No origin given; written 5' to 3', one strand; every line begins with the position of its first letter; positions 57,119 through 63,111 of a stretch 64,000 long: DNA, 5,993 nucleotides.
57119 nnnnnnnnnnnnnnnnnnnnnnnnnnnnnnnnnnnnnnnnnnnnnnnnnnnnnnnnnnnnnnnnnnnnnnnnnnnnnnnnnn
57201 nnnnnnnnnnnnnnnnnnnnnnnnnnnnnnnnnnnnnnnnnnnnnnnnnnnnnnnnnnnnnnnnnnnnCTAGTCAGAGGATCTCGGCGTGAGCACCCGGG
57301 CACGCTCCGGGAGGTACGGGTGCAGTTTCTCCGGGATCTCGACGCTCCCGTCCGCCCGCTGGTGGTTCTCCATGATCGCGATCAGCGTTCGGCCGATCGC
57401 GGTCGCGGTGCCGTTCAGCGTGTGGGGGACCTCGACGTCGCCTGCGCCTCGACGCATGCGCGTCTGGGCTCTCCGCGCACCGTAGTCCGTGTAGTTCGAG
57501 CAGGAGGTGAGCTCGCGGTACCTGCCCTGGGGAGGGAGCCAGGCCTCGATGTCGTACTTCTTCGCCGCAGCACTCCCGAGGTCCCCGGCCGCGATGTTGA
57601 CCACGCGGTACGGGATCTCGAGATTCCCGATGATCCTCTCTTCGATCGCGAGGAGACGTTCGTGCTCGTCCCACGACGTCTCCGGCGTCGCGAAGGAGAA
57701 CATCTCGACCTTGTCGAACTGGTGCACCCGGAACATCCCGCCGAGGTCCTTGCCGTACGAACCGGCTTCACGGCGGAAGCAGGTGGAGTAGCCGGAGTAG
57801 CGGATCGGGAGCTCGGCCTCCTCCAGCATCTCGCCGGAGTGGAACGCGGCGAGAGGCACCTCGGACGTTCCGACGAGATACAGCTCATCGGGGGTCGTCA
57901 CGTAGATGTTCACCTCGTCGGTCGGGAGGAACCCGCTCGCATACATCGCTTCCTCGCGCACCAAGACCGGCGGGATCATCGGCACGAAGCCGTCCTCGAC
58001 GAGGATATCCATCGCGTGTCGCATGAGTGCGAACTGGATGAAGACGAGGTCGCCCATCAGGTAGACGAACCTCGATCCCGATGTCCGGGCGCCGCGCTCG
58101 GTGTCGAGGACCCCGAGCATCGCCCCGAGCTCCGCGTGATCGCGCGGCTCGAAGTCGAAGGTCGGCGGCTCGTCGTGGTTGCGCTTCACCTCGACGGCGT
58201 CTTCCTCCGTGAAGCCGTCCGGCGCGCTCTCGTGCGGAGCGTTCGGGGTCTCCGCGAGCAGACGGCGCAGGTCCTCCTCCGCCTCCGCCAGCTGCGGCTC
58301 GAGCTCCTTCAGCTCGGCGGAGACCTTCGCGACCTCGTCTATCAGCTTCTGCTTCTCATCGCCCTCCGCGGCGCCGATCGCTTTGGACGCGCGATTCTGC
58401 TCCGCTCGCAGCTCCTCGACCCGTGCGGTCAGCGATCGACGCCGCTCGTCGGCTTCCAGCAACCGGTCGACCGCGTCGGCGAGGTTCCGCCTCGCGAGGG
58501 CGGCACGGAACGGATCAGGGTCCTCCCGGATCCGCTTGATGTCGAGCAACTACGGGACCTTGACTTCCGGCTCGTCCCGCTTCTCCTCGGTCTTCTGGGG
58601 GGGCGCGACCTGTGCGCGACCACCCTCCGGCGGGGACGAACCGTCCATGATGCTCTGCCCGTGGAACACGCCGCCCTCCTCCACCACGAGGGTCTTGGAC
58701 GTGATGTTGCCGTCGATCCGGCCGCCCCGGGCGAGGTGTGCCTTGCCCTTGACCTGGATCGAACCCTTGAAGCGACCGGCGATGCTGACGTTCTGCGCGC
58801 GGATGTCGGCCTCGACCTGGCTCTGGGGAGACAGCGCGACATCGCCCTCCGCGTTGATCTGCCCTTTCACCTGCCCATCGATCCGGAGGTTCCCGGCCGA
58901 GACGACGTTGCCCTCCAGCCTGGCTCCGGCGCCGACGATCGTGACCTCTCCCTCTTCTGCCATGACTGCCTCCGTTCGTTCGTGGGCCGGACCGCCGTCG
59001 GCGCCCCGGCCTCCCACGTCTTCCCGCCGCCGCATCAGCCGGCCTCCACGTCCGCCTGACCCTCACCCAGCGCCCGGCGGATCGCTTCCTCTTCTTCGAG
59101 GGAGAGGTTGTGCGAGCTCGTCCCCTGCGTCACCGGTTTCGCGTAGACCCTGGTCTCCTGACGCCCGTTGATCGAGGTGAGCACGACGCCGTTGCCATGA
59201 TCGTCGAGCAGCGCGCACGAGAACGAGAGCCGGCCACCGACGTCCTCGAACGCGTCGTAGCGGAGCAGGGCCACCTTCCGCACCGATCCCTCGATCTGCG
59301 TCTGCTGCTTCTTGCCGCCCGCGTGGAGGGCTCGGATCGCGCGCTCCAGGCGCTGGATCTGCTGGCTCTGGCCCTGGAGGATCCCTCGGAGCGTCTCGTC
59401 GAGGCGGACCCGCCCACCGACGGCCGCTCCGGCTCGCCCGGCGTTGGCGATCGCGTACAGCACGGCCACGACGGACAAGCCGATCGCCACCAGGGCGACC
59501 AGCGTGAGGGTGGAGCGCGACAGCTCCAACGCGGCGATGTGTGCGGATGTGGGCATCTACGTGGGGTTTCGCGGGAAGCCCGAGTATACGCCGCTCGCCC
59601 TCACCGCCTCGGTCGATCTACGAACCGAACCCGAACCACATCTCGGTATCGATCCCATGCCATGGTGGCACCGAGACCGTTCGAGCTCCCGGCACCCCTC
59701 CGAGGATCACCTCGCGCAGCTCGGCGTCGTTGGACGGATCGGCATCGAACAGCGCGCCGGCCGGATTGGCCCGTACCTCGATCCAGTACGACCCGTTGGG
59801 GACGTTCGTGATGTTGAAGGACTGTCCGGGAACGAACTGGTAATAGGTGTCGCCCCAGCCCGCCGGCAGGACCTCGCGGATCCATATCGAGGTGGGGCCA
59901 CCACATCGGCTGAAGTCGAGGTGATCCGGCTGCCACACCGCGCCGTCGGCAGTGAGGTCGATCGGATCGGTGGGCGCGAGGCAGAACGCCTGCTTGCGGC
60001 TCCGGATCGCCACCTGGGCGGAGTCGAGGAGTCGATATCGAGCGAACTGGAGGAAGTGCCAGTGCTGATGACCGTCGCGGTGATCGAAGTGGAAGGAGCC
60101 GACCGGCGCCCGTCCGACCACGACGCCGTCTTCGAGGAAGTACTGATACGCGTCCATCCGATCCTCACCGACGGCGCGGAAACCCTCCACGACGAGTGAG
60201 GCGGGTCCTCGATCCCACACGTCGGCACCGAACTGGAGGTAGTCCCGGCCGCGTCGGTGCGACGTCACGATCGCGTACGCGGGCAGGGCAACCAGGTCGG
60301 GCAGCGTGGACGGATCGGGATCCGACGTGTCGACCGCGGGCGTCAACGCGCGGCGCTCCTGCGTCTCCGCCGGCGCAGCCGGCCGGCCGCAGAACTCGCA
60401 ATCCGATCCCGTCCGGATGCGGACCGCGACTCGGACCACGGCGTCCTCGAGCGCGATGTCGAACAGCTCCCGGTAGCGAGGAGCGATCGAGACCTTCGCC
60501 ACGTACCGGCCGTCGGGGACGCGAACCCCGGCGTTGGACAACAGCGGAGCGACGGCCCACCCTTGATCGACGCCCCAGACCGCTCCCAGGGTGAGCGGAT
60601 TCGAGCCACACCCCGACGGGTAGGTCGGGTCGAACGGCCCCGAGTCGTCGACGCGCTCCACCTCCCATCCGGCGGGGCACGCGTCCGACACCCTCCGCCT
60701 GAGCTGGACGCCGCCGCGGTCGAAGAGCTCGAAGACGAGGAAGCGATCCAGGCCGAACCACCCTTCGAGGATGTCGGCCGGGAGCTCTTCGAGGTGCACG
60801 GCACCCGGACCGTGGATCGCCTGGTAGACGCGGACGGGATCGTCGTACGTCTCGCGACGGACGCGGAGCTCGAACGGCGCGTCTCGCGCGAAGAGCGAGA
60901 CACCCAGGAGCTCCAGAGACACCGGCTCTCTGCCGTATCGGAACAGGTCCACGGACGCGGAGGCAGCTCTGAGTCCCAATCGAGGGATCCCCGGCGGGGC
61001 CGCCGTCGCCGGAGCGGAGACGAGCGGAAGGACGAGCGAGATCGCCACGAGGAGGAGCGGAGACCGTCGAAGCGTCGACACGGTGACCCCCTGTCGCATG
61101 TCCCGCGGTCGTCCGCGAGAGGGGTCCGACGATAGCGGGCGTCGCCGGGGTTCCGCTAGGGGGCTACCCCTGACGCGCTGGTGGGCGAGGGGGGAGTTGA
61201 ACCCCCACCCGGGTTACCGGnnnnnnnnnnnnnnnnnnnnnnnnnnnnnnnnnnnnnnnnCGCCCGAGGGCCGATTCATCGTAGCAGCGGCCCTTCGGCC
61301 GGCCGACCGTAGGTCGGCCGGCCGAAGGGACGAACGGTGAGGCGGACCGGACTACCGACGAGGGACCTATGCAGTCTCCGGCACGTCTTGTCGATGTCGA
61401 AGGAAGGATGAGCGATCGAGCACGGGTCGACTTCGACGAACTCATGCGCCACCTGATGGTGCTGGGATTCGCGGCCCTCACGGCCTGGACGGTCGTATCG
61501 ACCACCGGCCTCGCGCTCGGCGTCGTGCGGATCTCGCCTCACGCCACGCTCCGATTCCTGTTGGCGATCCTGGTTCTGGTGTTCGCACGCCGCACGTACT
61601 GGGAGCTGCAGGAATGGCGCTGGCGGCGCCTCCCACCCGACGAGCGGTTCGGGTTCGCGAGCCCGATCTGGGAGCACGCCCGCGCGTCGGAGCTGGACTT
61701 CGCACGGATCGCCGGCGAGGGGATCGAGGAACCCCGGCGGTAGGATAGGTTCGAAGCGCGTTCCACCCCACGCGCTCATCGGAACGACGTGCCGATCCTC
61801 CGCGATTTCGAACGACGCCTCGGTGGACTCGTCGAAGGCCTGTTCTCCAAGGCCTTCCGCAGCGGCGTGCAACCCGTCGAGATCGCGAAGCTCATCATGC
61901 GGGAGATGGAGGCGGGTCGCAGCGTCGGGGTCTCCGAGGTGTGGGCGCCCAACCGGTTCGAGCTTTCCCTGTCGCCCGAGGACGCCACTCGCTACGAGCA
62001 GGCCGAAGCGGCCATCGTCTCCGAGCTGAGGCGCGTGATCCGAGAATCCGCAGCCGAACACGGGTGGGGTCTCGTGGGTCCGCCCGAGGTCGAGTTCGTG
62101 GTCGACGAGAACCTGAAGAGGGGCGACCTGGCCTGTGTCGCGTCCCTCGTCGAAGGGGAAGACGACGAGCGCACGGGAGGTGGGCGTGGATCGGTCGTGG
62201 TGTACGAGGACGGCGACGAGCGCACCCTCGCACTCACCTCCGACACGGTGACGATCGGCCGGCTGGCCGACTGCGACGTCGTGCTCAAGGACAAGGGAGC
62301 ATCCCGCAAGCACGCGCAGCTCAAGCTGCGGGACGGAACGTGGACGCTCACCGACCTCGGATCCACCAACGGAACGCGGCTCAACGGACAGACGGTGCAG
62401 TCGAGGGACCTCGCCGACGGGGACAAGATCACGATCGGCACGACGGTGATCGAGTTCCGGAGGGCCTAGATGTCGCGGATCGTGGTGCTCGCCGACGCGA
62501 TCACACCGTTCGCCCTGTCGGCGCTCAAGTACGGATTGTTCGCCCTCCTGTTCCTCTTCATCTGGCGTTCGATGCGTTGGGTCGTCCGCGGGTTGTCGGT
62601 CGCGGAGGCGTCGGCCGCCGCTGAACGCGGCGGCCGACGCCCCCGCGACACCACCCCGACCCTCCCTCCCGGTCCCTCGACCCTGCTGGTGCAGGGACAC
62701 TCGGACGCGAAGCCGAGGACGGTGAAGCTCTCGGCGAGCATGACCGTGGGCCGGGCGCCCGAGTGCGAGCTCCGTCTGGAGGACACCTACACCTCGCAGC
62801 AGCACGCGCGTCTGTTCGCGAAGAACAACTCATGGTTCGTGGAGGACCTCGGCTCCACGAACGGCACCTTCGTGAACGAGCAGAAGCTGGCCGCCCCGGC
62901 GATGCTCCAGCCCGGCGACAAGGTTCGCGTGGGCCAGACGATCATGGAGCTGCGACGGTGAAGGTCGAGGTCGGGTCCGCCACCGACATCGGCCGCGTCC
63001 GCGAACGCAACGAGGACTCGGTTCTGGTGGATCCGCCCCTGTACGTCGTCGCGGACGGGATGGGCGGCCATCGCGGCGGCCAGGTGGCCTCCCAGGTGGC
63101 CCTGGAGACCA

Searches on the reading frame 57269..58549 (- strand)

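Call 45: search_protein_families(library=pfam, proteins=[window:57269-58549:-], max_evalue=0.001)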
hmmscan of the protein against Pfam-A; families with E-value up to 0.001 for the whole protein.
window:57269-58549:- (426 aa): 2 families
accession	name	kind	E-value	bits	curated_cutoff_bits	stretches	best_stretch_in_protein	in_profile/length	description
PF00587.30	tRNA-synt_2b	-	1e-33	117.4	29.3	1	221-396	9-179/179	tRNA synthetase class II core domain (G, H, P, S and T)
PF02403.27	Seryl_tRNA_N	-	1.3e-26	93.3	28.2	1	1-105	1-108/108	Seryl-tRNA synthetase N-terminal domain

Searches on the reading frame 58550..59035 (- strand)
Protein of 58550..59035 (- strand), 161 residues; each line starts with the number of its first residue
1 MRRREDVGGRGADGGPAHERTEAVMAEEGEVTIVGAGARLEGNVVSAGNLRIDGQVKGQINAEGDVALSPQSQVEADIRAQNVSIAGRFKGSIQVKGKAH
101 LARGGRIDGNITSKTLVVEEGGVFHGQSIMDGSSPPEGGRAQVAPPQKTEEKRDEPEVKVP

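Call 80: search_protein_families(library=pfam, proteins=[window:58550-59035:-], max_evalue=0.001)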
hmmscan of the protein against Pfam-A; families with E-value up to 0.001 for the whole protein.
window:58550-59035:- (161 aa): 1 family
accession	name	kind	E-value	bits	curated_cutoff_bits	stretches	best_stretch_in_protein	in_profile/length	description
PF04519.19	Bactofilin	-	5.6e-26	91.1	27.9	1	32-128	1-97/98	Polymer-forming cytoskeletal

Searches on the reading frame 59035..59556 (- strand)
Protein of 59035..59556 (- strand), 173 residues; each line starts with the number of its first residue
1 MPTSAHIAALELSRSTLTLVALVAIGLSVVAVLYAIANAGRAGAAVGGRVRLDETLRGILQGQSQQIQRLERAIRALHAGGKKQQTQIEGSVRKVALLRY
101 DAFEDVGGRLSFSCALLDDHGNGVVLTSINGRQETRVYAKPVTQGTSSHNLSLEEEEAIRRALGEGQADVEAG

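Call 80: search_protein_families(library=pfam, proteins=[window:59035-59556:-], max_evalue=0.001)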
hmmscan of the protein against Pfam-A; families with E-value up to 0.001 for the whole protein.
window:59035-59556:- (173 aa): 1 family
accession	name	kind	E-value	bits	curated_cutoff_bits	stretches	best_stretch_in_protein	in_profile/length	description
PF14584.11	DUF4446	-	2.4e-36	125.4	27.4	1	20-162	7-149/150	Protein of unknown function (DUF4446)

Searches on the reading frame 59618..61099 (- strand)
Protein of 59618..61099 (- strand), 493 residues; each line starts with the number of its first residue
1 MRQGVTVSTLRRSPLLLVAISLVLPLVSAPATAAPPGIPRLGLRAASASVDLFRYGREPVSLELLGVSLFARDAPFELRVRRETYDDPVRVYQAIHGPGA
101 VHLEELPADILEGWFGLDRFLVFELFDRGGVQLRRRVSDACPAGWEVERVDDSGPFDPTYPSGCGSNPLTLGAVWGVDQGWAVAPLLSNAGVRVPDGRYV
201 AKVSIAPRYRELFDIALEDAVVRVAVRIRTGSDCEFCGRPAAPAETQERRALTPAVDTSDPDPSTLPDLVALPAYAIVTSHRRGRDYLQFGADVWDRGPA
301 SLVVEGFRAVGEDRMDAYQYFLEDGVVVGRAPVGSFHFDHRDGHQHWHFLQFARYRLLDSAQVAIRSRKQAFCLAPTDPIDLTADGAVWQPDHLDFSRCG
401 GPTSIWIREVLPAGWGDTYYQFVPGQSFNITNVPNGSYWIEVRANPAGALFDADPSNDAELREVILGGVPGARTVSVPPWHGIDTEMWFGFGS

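Call 45: search_protein_families(library=pfam, proteins=[window:59618-61099:-], max_evalue=0.001)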
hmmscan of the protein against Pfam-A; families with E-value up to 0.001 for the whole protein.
window:59618-61099:- (493 aa): 1 family
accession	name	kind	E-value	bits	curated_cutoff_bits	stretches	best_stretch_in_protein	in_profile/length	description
PF01186.22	Lysyl_oxidase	-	0.00012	22.3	20.4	0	338-459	78-187/204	Lysyl oxidase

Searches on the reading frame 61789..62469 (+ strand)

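Call 80: search_protein_families(library=pfam, proteins=[window:61789-62469:+], max_evalue=0.001)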
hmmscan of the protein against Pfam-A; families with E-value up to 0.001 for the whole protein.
window:61789-62469:+ (226 aa): 3 families
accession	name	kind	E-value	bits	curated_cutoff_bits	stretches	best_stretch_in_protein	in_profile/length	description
PF12401.13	FhaA_N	-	1.4e-31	109.8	25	1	4-115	1-113/115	FhaA, N-terminal domain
PF00498.31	FHA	-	5.6e-22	78.4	20.7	1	154-217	1-67/67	FHA domain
PF16697.10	Yop-YscD_cpl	-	3.7e-20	72.4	33.2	1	146-225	11-92/94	Inner membrane component of T3SS, cytoplasmic domain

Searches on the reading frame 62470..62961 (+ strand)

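Call 80: search_protein_families(library=pfam, proteins=[window:62470-62961:+], max_evalue=0.001)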
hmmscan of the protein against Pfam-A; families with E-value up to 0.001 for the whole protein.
window:62470-62961:+ (163 aa): 2 families
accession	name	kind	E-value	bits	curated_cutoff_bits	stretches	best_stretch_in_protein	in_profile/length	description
PF00498.31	FHA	-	5.8e-20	71.9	20.7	1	92-155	2-67/67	FHA domain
PF16697.10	Yop-YscD_cpl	-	7.3e-17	61.9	33.2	1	89-162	17-91/94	Inner membrane component of T3SS, cytoplasmic domain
